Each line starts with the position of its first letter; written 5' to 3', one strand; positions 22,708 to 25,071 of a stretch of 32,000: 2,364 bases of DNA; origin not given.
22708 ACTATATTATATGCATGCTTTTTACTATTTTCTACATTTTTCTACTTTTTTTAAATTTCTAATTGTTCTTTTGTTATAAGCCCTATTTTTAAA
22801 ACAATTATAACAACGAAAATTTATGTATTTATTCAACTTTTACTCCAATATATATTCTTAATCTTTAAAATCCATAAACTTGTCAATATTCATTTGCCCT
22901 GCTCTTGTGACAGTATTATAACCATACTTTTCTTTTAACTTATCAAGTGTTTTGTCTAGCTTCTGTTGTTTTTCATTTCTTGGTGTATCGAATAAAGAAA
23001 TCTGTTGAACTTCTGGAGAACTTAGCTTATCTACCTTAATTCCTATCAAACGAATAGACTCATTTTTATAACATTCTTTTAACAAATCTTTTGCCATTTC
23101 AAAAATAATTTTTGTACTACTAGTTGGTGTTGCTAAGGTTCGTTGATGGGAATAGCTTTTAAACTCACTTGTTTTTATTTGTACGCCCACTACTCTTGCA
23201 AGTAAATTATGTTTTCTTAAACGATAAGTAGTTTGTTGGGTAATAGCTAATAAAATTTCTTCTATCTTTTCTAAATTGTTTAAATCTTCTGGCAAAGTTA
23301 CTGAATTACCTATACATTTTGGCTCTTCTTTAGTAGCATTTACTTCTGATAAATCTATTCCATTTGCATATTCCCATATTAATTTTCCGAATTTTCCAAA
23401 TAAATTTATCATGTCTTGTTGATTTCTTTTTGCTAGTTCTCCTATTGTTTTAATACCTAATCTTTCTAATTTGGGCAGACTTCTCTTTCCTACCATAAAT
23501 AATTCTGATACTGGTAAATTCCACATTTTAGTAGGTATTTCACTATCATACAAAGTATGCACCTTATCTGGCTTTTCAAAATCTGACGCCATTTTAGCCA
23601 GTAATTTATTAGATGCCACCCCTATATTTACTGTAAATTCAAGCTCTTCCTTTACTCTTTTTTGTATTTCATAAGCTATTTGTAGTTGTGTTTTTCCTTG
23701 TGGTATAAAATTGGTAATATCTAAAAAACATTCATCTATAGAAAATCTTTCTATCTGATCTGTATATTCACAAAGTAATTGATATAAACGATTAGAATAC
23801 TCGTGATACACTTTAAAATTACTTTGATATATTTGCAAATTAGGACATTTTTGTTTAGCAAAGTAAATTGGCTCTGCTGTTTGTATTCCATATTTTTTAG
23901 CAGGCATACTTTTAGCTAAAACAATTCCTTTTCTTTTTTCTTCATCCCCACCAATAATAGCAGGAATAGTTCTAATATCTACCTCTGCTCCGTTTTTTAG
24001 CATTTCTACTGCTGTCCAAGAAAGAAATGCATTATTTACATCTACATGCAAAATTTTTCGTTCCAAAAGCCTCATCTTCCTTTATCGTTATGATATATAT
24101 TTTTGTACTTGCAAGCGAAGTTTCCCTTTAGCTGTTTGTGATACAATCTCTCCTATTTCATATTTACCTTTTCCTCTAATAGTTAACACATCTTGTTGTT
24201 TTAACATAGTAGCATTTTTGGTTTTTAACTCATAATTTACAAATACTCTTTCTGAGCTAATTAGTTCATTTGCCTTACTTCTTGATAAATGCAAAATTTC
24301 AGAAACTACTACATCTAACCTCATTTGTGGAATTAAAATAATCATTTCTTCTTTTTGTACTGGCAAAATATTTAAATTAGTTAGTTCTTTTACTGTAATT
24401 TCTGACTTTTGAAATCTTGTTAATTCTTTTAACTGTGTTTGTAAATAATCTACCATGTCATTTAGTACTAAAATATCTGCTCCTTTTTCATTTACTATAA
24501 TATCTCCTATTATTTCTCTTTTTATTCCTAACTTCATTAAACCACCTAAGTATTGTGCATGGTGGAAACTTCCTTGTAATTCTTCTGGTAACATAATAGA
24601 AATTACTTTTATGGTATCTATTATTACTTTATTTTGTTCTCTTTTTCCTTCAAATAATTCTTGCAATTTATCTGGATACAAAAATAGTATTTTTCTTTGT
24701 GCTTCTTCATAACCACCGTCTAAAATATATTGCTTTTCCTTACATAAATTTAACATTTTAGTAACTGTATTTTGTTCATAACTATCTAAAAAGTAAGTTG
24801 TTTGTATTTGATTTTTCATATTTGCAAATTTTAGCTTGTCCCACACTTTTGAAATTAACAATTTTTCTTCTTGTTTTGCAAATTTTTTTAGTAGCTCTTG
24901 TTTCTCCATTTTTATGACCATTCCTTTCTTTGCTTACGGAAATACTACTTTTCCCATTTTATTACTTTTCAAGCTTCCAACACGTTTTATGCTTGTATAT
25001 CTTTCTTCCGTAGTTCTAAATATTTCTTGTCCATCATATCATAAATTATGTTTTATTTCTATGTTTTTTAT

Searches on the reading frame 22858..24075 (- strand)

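Call 20: search_protein_families(library=pfam, proteins=[window:22858-24075:-], max_evalue=0.001)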
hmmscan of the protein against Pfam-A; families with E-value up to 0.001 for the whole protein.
window:22858-24075:- (405 aa): 5 families
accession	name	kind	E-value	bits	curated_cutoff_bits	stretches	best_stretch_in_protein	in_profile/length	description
PF00817.25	IMS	-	5.2e-38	130.7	23.2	1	23-165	10-148/148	impB/mucB/samB family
PF11799.13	IMS_C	-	1e-29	103.5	20.7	1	252-361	1-109/109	impB/mucB/samB family C-terminal domain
PF11798.14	IMS_HHH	-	3.8e-05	24.1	24.4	1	178-208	2-32/32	IMS family HHH motif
PF21999.2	IMS_HHH_1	-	0.00013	22.8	27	1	195-241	6-53/53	DNA polymerase-iota, thumb domain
PF03118.21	RNA_pol_A_CTD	-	0.00079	19.5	23.8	0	198-225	23-50/67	Bacterial RNA polymerase, alpha chain C terminal domain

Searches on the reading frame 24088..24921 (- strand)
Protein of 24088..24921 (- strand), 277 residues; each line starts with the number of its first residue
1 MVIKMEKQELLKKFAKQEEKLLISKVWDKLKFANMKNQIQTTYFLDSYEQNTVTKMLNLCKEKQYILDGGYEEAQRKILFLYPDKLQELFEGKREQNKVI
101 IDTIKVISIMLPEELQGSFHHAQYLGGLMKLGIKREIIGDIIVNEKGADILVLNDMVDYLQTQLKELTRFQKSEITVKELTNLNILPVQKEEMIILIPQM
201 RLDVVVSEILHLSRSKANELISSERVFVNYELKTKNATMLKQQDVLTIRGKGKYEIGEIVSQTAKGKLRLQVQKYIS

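Call 20: search_protein_families(library=pfam, proteins=[window:24088-24921:-], max_evalue=0.001)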
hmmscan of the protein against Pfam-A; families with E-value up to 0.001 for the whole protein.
window:24088-24921:- (277 aa): 2 families
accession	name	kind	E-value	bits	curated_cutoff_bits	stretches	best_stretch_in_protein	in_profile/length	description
PF17774.7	YlmH_RBD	-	5.2e-14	52.8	23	1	104-170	8-73/84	Putative RNA-binding domain in YlmH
PF01479.30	S4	-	7.3e-07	29.3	22.8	1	200-245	1-47/48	S4 domain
